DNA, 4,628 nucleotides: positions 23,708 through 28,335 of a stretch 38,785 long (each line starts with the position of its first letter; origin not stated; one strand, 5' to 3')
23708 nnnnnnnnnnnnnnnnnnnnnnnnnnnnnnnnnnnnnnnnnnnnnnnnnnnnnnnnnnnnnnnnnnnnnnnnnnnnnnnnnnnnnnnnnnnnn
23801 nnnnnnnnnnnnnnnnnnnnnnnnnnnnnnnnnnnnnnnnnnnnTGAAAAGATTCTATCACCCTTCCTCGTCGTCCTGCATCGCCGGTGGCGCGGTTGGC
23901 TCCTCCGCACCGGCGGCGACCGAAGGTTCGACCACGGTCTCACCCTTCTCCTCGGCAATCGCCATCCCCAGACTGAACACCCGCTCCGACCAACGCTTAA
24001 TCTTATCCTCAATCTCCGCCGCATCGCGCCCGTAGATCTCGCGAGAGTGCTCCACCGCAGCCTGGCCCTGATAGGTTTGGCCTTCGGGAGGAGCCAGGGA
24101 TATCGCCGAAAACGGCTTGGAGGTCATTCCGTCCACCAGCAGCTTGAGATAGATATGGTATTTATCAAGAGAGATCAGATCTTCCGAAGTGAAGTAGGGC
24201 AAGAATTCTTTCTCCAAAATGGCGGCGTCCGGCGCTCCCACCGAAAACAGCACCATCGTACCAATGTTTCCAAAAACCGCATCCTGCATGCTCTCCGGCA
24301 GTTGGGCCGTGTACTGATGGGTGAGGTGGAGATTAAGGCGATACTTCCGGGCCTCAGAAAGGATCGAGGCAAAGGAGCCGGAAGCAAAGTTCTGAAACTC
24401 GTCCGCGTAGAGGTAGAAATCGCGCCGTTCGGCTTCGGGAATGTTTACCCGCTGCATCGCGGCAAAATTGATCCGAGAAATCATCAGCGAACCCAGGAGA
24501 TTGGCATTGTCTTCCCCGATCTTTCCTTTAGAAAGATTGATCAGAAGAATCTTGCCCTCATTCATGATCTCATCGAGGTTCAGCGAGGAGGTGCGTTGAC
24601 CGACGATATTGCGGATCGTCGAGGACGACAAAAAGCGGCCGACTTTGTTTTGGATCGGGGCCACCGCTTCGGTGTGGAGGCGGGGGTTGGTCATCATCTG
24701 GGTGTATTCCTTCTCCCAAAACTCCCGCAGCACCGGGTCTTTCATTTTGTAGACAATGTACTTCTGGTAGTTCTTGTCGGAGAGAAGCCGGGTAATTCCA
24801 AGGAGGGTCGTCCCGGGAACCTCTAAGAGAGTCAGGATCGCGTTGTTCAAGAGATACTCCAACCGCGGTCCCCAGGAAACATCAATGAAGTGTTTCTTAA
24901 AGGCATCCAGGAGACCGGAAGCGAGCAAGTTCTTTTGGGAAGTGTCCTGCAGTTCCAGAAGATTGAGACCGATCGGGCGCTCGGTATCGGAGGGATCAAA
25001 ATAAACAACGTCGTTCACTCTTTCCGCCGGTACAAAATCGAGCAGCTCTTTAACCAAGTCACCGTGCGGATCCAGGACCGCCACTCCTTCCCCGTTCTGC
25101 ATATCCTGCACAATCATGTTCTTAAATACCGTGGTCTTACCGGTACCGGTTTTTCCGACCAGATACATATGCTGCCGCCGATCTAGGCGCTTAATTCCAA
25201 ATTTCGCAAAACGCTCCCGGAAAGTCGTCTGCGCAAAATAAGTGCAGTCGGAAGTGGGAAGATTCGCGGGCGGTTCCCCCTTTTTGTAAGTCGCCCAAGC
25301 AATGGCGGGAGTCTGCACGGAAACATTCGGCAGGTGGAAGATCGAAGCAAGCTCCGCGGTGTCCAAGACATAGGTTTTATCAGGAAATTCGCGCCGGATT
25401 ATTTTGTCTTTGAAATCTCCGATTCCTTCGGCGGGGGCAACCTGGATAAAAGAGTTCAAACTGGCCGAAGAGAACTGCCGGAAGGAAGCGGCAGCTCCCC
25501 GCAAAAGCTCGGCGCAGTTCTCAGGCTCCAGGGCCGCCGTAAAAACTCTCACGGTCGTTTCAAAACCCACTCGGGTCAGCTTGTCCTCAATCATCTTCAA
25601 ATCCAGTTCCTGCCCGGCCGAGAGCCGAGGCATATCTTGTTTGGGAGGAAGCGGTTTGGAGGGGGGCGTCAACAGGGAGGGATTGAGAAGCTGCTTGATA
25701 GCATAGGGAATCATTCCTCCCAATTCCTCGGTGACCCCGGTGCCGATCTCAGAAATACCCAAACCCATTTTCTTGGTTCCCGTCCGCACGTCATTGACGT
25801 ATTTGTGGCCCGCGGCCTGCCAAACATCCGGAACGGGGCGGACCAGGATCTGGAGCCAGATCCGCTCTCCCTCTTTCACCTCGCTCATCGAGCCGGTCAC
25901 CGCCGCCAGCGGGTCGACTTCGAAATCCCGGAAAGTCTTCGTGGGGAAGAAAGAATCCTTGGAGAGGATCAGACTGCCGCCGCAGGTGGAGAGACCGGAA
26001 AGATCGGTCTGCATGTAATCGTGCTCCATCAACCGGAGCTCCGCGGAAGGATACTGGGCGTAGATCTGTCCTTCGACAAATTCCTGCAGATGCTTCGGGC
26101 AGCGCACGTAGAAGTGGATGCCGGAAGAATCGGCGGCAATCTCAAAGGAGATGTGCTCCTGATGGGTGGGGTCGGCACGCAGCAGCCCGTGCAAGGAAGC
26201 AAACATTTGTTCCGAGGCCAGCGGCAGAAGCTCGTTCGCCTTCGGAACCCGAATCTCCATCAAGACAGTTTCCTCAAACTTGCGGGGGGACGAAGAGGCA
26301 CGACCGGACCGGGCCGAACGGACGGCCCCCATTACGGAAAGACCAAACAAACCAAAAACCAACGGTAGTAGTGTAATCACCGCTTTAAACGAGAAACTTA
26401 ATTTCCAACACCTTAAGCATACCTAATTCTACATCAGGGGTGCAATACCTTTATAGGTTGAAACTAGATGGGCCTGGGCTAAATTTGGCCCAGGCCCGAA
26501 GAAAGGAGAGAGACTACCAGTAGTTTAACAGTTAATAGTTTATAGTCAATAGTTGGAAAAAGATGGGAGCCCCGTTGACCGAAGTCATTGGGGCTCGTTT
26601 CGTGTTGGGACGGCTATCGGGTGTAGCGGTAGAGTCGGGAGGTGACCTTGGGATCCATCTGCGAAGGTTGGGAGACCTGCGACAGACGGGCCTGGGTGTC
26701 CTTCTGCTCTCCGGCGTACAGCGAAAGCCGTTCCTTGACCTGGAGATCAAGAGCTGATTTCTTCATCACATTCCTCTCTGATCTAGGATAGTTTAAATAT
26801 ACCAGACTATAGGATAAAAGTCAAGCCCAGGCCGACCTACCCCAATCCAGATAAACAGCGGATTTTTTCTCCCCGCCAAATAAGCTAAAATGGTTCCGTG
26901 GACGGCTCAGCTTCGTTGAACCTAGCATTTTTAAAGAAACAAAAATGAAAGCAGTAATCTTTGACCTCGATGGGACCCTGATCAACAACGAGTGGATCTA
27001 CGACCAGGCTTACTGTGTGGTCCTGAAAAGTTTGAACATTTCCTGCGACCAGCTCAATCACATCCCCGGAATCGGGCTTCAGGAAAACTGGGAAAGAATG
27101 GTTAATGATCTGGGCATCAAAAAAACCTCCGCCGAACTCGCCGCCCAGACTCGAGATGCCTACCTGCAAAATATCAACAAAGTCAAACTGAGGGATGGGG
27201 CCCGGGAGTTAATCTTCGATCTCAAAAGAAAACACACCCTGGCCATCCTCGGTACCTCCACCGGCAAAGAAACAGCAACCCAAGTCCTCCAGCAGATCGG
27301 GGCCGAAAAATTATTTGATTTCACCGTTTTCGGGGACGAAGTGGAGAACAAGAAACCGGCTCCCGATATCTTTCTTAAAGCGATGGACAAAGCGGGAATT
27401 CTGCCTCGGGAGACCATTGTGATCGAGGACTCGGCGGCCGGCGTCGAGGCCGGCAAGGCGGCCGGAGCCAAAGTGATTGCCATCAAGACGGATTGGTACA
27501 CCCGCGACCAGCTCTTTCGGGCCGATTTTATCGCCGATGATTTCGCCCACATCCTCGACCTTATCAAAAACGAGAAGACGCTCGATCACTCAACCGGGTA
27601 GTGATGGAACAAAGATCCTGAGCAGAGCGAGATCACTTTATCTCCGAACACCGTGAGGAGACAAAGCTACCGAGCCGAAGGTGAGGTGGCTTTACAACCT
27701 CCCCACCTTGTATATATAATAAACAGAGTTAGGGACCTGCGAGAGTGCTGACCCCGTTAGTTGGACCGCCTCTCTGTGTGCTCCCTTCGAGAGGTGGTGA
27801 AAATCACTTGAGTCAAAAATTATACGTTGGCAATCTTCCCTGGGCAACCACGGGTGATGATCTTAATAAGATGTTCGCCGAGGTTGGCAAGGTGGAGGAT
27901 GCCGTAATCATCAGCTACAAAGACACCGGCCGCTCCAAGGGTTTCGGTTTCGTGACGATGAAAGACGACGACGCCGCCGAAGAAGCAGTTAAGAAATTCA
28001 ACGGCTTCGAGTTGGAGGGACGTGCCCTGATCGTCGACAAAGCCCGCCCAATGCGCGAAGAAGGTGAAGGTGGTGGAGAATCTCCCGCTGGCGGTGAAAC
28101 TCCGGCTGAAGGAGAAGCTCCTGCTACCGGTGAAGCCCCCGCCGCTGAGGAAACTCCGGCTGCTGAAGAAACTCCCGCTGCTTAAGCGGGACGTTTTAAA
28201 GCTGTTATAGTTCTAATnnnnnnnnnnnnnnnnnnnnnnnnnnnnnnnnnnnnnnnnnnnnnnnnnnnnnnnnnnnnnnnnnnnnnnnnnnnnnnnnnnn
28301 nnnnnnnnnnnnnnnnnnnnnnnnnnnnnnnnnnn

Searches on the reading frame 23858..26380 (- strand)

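Call 52: search_protein_families(library=pfam, proteins=[window:23858-26380:-])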
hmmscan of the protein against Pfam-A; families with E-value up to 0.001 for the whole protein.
window:23858-26380:- (840 aa): 2 families
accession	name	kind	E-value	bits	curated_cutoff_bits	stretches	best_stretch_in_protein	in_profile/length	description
PF10412.15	TrwB_AAD_bind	-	3.8e-09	36.4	20.5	1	396-713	9-309/387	Type IV secretion-system coupling protein DNA-binding domain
PF01935.23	DUF87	-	1.4e-08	35.5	23.2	1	403-633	24-216/220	Helicase HerA, central domain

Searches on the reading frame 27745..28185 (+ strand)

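Call 52: search_protein_families(library=pfam, proteins=[window:27745-28185:+])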
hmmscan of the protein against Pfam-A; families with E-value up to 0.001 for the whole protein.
window:27745-28185:+ (146 aa): 1 family
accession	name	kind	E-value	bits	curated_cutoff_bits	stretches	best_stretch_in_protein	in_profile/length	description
PF00076.28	RRM_1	-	3.2e-21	75.4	20.7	1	26-95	1-69/70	RNA recognition motif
